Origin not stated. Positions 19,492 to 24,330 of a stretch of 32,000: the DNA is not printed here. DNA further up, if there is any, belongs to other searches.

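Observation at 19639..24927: Giant DUF4011 / Upf1-like helicase / Vsr-DUF559-like nuclease / DUF3320 gene: candidate single-gene nucleic-acid defence protein in a methanogen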

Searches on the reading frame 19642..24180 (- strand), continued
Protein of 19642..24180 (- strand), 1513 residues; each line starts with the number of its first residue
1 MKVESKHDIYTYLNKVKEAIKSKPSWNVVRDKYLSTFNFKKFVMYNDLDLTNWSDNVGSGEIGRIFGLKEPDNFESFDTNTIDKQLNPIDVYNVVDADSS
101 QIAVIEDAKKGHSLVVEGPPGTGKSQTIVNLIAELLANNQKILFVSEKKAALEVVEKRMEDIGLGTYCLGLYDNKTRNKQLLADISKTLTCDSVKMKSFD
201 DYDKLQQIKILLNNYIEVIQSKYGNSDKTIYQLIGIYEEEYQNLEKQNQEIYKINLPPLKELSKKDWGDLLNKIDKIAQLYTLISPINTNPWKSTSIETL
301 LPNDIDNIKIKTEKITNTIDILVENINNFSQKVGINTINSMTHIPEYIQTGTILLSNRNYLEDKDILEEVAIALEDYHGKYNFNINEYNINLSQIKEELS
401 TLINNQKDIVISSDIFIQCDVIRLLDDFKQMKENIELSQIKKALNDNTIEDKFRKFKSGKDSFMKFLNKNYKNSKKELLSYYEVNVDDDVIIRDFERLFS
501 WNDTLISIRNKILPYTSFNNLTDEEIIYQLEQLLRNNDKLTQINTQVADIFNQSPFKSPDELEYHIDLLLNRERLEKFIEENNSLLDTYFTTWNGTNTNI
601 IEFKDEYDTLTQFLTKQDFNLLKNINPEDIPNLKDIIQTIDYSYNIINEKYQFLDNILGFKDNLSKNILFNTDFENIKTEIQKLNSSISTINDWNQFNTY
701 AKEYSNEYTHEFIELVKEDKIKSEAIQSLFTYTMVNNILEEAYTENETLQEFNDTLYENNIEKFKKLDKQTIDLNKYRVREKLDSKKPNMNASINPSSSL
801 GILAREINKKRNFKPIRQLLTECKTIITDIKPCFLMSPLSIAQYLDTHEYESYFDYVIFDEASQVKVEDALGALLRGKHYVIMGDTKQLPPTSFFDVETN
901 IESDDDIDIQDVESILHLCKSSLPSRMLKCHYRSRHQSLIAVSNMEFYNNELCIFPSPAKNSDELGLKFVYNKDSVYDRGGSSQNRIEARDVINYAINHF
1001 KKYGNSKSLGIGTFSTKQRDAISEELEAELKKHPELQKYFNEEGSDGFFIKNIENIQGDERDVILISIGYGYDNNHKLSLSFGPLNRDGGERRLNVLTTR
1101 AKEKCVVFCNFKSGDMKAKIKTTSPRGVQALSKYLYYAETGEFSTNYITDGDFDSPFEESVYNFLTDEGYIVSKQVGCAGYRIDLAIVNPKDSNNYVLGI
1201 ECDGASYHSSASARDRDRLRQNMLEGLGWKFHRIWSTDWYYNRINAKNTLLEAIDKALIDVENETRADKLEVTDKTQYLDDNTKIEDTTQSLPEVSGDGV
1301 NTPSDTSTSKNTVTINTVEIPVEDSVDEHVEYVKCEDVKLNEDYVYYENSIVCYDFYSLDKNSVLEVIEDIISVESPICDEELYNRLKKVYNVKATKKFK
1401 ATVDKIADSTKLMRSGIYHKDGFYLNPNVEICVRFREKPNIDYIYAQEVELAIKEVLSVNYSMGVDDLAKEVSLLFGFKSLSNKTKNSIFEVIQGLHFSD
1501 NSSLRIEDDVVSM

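Call 44: get_annotated_region(hit=H9, flank=6000)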
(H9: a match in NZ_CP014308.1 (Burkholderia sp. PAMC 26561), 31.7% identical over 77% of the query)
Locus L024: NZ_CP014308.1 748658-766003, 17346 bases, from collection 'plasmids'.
description: Burkholderia sp. PAMC 26561 plasmid unnamed1, complete sequence
organism: Burkholderia sp. PAMC 26561 (NCBI taxid 1795043)
taxonomy: Bacteria; Pseudomonadota; Betaproteobacteria; Burkholderiales; Burkholderiaceae; Burkholderia; Burkholderia sp. PAMC 26561
host: -; source: single cell,lichen; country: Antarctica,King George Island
typing (MOB-suite, as given by PLSDB): non-mobilizable
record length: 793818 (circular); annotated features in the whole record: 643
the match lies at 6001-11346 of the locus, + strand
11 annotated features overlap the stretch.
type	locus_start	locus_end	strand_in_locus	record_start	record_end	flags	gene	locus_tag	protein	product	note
CDS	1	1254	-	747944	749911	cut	-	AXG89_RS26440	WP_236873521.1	AAA family ATPase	-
CDS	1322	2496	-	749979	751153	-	-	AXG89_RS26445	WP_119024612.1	IS3 family transposase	-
CDS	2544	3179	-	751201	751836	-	-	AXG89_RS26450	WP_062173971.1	hypothetical protein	-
CDS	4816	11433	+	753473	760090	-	-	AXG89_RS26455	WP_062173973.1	DUF3320 domain-containing protein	-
CDS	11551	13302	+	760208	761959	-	-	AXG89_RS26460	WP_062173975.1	DUF4236 domain-containing protein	-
CDS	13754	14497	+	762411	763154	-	-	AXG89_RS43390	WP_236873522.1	hypothetical protein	-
CDS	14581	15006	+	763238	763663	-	-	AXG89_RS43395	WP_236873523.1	hypothetical protein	-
CDS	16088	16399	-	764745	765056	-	-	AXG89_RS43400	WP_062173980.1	hypothetical protein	-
CDS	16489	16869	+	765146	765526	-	umuD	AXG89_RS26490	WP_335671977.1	translesion error-prone DNA polymerase V autoproteolytic subunit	-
CDS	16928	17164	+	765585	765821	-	-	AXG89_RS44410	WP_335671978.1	hypothetical protein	-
CDS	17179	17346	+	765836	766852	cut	-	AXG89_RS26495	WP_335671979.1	Y-family DNA polymerase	-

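Call 45: search_protein_families(library=ncbifam, proteins=[L022:5932-11664:+, L023:5980-10677:+, L024:4816-11430:+, P0068, P0006], max_evalue=1e-20)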
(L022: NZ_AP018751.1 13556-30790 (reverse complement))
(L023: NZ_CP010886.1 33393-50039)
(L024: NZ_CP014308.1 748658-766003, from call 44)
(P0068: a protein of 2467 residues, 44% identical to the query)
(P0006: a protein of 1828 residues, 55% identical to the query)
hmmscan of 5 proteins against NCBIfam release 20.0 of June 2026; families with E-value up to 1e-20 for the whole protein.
L022:5932-11664:+ (1911 aa): 3 families
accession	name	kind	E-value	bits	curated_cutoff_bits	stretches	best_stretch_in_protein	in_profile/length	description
NF042953.1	Hhe_antiphage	equivalog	0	2735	2000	1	23-1894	1-1797/1797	DUF4011 domain-containing anti-phage protein Hhe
NF058533.1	antiphage_ProA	equivalog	0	1131.3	1500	1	194-1794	428-1717/1903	anti-phage protein ProA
TIGR00376.1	TIGR00376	hypoth_equivalog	1.9e-21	76.2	348.9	0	1371-1481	357-454/639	IGHMBP2 family helicase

L023:5980-10677:+ (1566 aa): 3 families
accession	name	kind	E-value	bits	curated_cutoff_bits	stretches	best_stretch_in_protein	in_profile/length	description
NF058533.1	antiphage_ProA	equivalog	0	1391.2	1500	1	9-1533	360-1902/1903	anti-phage protein ProA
NF042953.1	Hhe_antiphage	equivalog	0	1022.6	2000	2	793-1381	1123-1708/1797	DUF4011 domain-containing anti-phage protein Hhe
TIGR00376.1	TIGR00376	hypoth_equivalog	3e-29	102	348.9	0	285-414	148-277/639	IGHMBP2 family helicase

L024:4816-11430:+ (2205 aa): 4 families
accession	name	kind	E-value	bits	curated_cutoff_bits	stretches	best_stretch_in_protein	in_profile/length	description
NF058533.1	antiphage_ProA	equivalog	0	2310.4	1500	1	29-2178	1-1902/1903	anti-phage protein ProA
NF042953.1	Hhe_antiphage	equivalog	1.6e-261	871.2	2000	2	1342-1980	1069-1706/1797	DUF4011 domain-containing anti-phage protein Hhe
TIGR00376.1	TIGR00376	hypoth_equivalog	8.1e-25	87.3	348.9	0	1539-1653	354-457/639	IGHMBP2 family helicase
NF040671.1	PLuB_AAA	exception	8.6e-23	79.7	999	0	1548-1808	960-1231/1256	PLuB system helicase-like protein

P0068 (2467 aa): 2 families
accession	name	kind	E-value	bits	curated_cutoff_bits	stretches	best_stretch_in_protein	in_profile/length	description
NF058533.1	antiphage_ProA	equivalog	0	1312.2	1500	2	1560-2432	997-1902/1903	anti-phage protein ProA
NF042953.1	Hhe_antiphage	equivalog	4.8e-272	906.1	2000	2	1561-2259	976-1681/1797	DUF4011 domain-containing anti-phage protein Hhe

P0006 (1828 aa): 2 families
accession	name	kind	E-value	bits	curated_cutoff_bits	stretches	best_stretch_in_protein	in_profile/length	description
NF058533.1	antiphage_ProA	equivalog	0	1194.9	1500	1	13-1555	360-1774/1903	anti-phage protein ProA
NF042953.1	Hhe_antiphage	equivalog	4.4e-250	833.3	2000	2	858-1484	1098-1721/1797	DUF4011 domain-containing anti-phage protein Hhe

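Call 47: search_protein_families(library=pfam, proteins=[P0001, L024:4816-11430:+, L022:5932-11664:+, L023:5980-10677:+], max_evalue=0.001)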
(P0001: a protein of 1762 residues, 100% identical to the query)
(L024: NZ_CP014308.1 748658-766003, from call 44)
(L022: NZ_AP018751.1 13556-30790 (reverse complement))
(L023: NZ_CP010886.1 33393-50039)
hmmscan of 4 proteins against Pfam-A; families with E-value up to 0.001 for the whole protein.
P0001 (1762 aa): 9 families
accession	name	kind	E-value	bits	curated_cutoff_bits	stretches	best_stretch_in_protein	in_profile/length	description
PF13195.11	DUF4011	-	1.6e-45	155.4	22.2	1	19-239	1-158/158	Protein of unknown function (DUF4011)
PF18741.7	MTES_1575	-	3.2e-38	130.1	38.2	1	1406-1503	1-96/96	REase_MTES_1575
PF13086.12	AAA_11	-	2.6e-16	60.6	27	2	956-1142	81-254/257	AAA domain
PF13087.12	AAA_12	-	6.6e-16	58.9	27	1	1168-1359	10-193/195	AAA domain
PF13245.12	AAA_19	-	3.9e-09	37.2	25.1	1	352-409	3-63/134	AAA domain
PF13604.12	AAA_30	-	2.1e-05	24.8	27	0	348-408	4-66/191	AAA domain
PF11784.13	DUF3320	-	0.00037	20.8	25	1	1604-1638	2-37/50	Protein of unknown function (DUF3320)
PF00270.35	DEAD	-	0.00037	20.7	26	0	349-429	3-88/167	DEAD/DEAH box helicase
PF01443.25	Viral_helicase1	-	0.00068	19.9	21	0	363-396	1-34/228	Viral superfamily 1 RNA helicase core domain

L024:4816-11430:+ (2205 aa): 10 families
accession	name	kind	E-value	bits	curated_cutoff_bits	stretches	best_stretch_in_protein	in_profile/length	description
PF13195.11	DUF4011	-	7e-51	172.8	22.2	1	398-570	1-158/158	Protein of unknown function (DUF4011)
PF18741.7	MTES_1575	-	1.1e-35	122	38.2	1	1856-1953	1-96/96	REase_MTES_1575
PF13086.12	AAA_11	-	5.3e-19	69.4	27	2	1546-1590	208-254/257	AAA domain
PF11784.13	DUF3320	-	1e-18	67.5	25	1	2049-2097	2-50/50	Protein of unknown function (DUF3320)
PF13087.12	AAA_12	-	4.9e-16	59.3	27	1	1610-1807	4-192/195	AAA domain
PF13245.12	AAA_19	-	8.1e-09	36.2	25.1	0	688-733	1-48/134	AAA domain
PF13604.12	AAA_30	-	1.2e-07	32.1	27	0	1549-1588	88-130/191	AAA domain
PF01443.25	Viral_helicase1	-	4.6e-05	23.8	21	0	1540-1589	47-100/228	Viral superfamily 1 RNA helicase core domain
PF04480.18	DUF559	-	0.00022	21.5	20.6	1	1899-1953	57-108/109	Protein of unknown function (DUF559)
PF09848.15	SLFN-g3_helicase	-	0.00096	19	24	0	702-750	5-55/354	Schlafen group 3, DNA/RNA helicase domain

L022:5932-11664:+ (1911 aa): 11 families
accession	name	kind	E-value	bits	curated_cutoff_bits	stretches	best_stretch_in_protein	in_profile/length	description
PF13195.11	DUF4011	-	1.6e-37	129.4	22.2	1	30-308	1-158/158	Protein of unknown function (DUF4011)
PF18741.7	MTES_1575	-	4.1e-37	126.6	38.2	1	1683-1780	1-96/96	REase_MTES_1575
PF13086.12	AAA_11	-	6.2e-17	62.6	27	2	1378-1420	212-254/257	AAA domain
PF13087.12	AAA_12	-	9.9e-12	45.3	27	1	1455-1637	19-193/195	AAA domain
PF13245.12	AAA_19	-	4.7e-09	37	25.1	0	430-491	1-64/134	AAA domain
PF13604.12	AAA_30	-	3.8e-08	33.7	27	0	428-489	4-67/191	AAA domain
PF00580.27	UvrD-helicase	-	1e-05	25.8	23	1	436-620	10-181/271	UvrD/REP helicase N-terminal domain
PF04480.18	DUF559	-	2.7e-05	24.4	20.6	1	1724-1780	55-108/109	Protein of unknown function (DUF559)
PF01443.25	Viral_helicase1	-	0.00014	22.2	21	0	443-514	1-68/228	Viral superfamily 1 RNA helicase core domain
PF01580.24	FtsK_SpoIIIE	-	0.00058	19.8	24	0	429-466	27-65/221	FtsK/SpoIIIE family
PF13401.12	AAA_22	-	0.00062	20.5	27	0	441-575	6-129/130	AAA domain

L023:5980-10677:+ (1566 aa): 11 families
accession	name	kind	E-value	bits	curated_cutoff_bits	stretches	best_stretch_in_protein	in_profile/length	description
PF18741.7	MTES_1575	-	5.4e-40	135.8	38.2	1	1249-1346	1-96/96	REase_MTES_1575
PF13195.11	DUF4011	-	2.5e-37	128.7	22.2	1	15-187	1-158/158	Protein of unknown function (DUF4011)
PF13086.12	AAA_11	-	1.3e-19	71.5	27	2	298-366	2-75/257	AAA domain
PF13087.12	AAA_12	-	3.2e-11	43.6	27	1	1008-1204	5-193/195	AAA domain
PF13245.12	AAA_19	-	4e-10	40.4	25.1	1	302-360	1-61/134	AAA domain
PF13604.12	AAA_30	-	4.2e-09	36.8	27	1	300-361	4-67/191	AAA domain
PF11784.13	DUF3320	-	1.7e-08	34.7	25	1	1406-1449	5-49/50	Protein of unknown function (DUF3320)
PF01443.25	Viral_helicase1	-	8.7e-06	26.1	21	0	934-983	47-100/228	Viral superfamily 1 RNA helicase core domain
PF09848.15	SLFN-g3_helicase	-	6.7e-05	22.8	24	0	314-393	3-73/354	Schlafen group 3, DNA/RNA helicase domain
PF00270.35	DEAD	-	8.2e-05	22.8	26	0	301-404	3-108/167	DEAD/DEAH box helicase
PF04851.21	ResIII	-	0.00011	22.6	22.5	0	310-368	21-81/164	Type III restriction enzyme, res subunit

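Call 81: find_encoding_contigs(protein=P0062, flank=8000, max_places=2)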
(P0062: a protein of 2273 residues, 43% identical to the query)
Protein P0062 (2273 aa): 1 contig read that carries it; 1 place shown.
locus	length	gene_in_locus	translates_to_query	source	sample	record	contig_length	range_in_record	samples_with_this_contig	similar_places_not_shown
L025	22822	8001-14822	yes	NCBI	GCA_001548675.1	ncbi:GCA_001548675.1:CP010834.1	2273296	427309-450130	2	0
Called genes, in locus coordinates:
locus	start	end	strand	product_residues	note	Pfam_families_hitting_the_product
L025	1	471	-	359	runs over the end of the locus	PF01391:Collagen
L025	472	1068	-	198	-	-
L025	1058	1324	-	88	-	-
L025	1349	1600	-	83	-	-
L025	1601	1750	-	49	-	-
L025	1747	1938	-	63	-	-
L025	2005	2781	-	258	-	-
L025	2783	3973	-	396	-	-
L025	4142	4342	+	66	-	-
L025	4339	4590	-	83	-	-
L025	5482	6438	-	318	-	-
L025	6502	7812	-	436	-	-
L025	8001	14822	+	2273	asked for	PF13195:DUF4011, PF13245:AAA_19 (faint), PF17830:STI1-HOP_DP (faint), PF13086:AAA_11 (weak), PF13087:AAA_12, PF18741:MTES_1575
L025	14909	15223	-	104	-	-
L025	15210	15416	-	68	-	-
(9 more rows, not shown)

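Call 82: find_encoding_contigs(protein=P0091, flank=8000, max_places=2)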
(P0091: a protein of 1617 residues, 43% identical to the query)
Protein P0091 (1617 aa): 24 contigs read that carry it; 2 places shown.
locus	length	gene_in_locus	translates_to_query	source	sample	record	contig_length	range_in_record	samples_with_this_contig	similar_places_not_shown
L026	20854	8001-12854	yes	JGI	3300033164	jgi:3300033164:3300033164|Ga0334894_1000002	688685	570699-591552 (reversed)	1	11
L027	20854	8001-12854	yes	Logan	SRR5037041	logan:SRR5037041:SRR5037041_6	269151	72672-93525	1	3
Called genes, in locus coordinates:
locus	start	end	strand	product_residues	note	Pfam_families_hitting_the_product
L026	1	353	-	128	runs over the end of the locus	PF08859:DGC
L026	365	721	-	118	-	PF01022:HTH_5, PF12840:HTH_20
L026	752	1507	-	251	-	PF05148:Methyltransf_8, PF06325:PrmA, PF01135:PCMT, PF13489:Methyltransf_23, PF01209:Ubie_methyltran, PF13847:Methyltransf_31, PF08241:Methyltransf_11, PF08242:Methyltransf_12, +4 more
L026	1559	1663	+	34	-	-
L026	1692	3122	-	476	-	PF02310:B12-binding, PF04055:Radical_SAM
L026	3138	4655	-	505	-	PF13353:Fer4_12, PF04055:Radical_SAM, PF13186:SPASM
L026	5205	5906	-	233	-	PF00590:TP_methylase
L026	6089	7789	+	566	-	PF04851:ResIII, PF06733:DEAD_2, PF13307:Helicase_C_2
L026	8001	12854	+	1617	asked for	PF13195:DUF4011, PF09848:SLFN-g3_helicase (faint), PF13086:AAA_11 (weak), PF13245:AAA_19 (faint), PF13086:AAA_11, PF13087:AAA_12, PF18741:MTES_1575, PF11784:DUF3320, +1 more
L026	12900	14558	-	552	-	PF03109:ABC1, PF27536:UbiB_helical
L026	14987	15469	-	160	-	PF03551:PadR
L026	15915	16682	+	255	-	PF01656:CbiA, PF01935:DUF87 (weak), PF10609:ParA (weak), PF13614:AAA_31 (faint)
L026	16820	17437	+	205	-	PF13489:Methyltransf_23 (weak), PF01209:Ubie_methyltran, PF01135:PCMT (weak), PF01269:Fibrillarin (weak), PF13847:Methyltransf_31, PF08241:Methyltransf_11, PF08242:Methyltransf_12, PF13649:Methyltransf_25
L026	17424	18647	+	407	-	PF01545:Cation_efflux, PF16916:ZT_dimer, PF02579:Nitro_FeMo-Co (weak)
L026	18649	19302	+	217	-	PF23023:Anti-Pycsar_Apyc1, PF00753:Lactamase_B, PF12706:Lactamase_B_2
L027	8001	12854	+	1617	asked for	PF13195:DUF4011, PF09848:SLFN-g3_helicase (faint), PF13086:AAA_11 (weak), PF13245:AAA_19 (faint), PF13086:AAA_11, PF13087:AAA_12, PF18741:MTES_1575, PF11784:DUF3320, +1 more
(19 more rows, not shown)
